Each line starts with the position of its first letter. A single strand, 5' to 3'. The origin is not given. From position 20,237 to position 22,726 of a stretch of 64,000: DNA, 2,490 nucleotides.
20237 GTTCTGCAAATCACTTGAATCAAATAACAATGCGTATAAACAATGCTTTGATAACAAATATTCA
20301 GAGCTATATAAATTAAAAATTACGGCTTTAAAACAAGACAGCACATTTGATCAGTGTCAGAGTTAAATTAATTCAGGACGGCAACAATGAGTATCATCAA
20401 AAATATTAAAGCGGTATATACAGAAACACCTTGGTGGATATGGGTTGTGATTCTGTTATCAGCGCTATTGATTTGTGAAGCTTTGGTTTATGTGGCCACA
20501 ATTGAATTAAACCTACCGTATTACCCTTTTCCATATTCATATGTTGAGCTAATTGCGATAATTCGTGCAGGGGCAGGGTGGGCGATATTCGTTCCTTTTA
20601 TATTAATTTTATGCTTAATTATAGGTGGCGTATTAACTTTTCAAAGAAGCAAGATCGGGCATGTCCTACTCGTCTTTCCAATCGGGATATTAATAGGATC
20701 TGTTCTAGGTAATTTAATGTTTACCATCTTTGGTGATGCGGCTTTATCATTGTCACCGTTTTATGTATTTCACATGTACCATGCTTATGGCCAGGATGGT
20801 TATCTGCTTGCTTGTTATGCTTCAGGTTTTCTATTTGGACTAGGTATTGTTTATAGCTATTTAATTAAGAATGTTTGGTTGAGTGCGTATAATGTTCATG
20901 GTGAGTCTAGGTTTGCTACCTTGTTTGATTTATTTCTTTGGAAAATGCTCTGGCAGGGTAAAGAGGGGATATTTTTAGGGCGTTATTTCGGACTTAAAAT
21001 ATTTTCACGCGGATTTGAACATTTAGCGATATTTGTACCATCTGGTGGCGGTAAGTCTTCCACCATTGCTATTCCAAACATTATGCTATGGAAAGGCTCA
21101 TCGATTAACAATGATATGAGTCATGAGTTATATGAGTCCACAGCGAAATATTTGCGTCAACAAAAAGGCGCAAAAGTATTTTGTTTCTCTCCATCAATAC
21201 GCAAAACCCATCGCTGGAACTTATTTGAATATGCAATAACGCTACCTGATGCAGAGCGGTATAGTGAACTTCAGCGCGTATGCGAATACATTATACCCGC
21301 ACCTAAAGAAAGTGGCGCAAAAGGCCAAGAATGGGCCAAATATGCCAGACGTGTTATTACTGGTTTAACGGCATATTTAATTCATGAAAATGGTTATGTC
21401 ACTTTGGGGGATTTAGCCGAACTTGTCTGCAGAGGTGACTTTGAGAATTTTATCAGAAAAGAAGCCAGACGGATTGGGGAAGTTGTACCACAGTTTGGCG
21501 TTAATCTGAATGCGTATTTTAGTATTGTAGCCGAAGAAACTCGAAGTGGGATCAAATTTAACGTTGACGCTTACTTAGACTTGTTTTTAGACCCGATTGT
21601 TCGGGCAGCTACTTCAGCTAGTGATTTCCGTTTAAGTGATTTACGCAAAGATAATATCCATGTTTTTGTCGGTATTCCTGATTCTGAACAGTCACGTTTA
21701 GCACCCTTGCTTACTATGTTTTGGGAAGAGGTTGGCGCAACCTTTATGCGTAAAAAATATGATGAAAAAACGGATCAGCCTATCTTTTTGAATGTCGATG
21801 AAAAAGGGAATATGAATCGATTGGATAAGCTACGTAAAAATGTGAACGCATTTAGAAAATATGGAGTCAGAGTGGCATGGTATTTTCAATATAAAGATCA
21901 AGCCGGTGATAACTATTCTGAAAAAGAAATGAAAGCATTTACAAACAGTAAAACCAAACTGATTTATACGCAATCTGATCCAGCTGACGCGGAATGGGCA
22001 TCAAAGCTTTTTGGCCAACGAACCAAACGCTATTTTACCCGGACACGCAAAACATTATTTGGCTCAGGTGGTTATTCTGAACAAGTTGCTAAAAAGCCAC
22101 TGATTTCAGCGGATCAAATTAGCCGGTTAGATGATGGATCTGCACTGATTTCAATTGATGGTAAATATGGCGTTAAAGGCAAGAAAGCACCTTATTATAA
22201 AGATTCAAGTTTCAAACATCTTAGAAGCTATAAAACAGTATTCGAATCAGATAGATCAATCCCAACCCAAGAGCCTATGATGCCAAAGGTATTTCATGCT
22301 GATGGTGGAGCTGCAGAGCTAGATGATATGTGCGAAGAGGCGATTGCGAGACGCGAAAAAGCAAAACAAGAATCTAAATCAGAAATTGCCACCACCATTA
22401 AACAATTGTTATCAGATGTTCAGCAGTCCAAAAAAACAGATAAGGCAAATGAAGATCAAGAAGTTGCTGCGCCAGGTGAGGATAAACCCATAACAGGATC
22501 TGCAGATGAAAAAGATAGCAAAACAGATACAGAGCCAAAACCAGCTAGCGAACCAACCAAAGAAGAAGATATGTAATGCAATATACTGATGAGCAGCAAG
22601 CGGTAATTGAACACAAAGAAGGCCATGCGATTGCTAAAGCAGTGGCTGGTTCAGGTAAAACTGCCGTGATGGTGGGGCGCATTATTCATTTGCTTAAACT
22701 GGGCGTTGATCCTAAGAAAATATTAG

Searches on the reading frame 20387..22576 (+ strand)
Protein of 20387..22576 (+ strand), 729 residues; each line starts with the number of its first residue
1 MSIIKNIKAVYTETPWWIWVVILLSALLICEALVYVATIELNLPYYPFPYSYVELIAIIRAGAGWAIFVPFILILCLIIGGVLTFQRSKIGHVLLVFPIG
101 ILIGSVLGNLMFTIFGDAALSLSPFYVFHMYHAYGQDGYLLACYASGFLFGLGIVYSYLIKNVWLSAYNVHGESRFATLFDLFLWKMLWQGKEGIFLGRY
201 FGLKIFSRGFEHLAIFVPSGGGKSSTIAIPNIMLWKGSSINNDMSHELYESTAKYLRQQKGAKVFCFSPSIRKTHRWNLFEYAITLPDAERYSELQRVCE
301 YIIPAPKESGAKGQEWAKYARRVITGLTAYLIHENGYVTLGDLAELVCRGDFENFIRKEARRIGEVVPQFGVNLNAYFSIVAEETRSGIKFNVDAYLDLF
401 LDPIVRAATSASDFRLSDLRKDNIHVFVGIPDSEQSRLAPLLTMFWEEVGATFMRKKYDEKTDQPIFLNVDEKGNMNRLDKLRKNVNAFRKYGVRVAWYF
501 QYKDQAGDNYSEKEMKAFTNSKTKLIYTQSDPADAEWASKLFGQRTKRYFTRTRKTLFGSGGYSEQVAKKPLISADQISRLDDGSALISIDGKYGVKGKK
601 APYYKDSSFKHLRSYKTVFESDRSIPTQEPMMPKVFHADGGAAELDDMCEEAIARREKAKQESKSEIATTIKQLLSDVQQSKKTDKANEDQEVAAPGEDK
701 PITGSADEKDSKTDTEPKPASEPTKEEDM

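Call 16: search_protein_families(library=pfam, proteins=[window:20387-22576:+], max_evalue=0.001)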
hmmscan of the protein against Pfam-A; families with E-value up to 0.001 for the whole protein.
window:20387-22576:+ (729 aa): 3 families
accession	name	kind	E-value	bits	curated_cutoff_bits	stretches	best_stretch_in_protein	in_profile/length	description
PF02534.20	T4SS-DNA_transf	-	2.2e-61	208.6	20.1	1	207-613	40-455/468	Type IV secretory system Conjugative DNA transfer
PF10412.15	TrwB_AAD_bind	-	1.4e-19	70.7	20.5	1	267-590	68-375/387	Type IV secretion-system coupling protein DNA-binding domain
PF12696.13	TraG-D_C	-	4.6e-17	62.6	22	1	466-582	2-125/126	TraM recognition site of TraD and TraG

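Call 24: search_dna_similar(query=window:20387-22576:+, collection=plasmids, mode=protein, max_rows=12)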
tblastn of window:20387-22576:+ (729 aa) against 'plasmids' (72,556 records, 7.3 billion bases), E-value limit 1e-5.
The search stops at 5000 records and this limit was reached: more records match than are counted here, and every count below describes the 5000 best-scoring records only.
Records with a match: at least 5000; places in all: 5190; records where one place covers at least 80% of the query: 66.
Best place of each record, by identity: <60% 5000.
By first word of the organism name: Escherichia 1476; Klebsiella 554; Campylobacter 322; Salmonella 274; Pseudomonas 205; Agrobacterium 179; Enterobacter 162; Xanthomonas 131; Rhizobium 119; Citrobacter 114; and 211 more.
By predicted mobility (MOB-suite, as given by PLSDB): conjugative 4087; non-mobilizable 610; mobilizable 303.
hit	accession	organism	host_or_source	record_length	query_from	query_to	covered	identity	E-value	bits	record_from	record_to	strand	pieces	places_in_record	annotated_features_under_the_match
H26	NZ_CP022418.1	Pseudosulfitobacter pseudonitzschiae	Skeletonema marinoi strain RO5AC,Cell ...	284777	90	674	80%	26.6%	7e-33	144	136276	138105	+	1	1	type IV secretory system conjugative DNA transfer family protein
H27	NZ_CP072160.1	Rhizobium sp. B230/85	Himalayan blackberry,cell culture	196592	93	720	86%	24.7%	3e-29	133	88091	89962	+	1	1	virD4: type IV secretion system ATPase VirD4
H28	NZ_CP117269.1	Rhizobium rhododendri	Rhododendron sp.,pure bacterial ...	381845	93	720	86%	24.6%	1e-29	134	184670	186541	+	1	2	virD4: type IV secretion system ATPase VirD4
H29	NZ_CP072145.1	Rhizobium sp. L51/94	Blueberry,cell culture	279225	93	720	86%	24.6%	3e-29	132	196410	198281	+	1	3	virD4: type IV secretion system ATPase VirD4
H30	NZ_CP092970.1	Methylocystis parvus OBBP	Bacterial Monoculture,Mud, soil or ...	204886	95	727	87%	24.3%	3e-31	139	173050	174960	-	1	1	type IV secretory system conjugative DNA transfer family protein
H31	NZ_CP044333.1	Methylocystis parvus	-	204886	95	727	87%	24.3%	3e-31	139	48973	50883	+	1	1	type IV secretory system conjugative DNA transfer family protein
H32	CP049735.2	Rhizobium leguminosarum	Pisum sativum,Pisum sativum nodules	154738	94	690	82%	25.4%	2e-28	130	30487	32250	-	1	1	virD4: type IV secretion system ATPase VirD4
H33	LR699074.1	Beijerinckiaceae bacterium RH AL1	forest soil, soft coal slag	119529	115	723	84%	24.5%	4e-36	154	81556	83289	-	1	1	Conjugal transfer protein TraG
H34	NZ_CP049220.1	Agrobacterium tumefaciens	Clematis,cell culture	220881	123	720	82%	24.8%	1e-27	127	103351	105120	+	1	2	virD4: type IV secretion system ATPase VirD4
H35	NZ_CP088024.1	Bradyrhizobium quebecense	Glycine max cv. AC Glengarry,Cell ...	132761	93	716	86%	23.6%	3e-28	129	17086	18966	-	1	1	virD4: type IV secretion system ATPase VirD4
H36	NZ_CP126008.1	Bradyrhizobium elkanii USDA 94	Glycine max,soybean,root nodule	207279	134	716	80%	25.3%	8e-31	138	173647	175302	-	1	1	type IV secretory system conjugative DNA transfer family protein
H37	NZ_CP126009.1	Bradyrhizobium elkanii USDA 94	Glycine max,soybean,root nodule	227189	134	716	80%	25.3%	8e-31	138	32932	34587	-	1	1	type IV secretory system conjugative DNA transfer family protein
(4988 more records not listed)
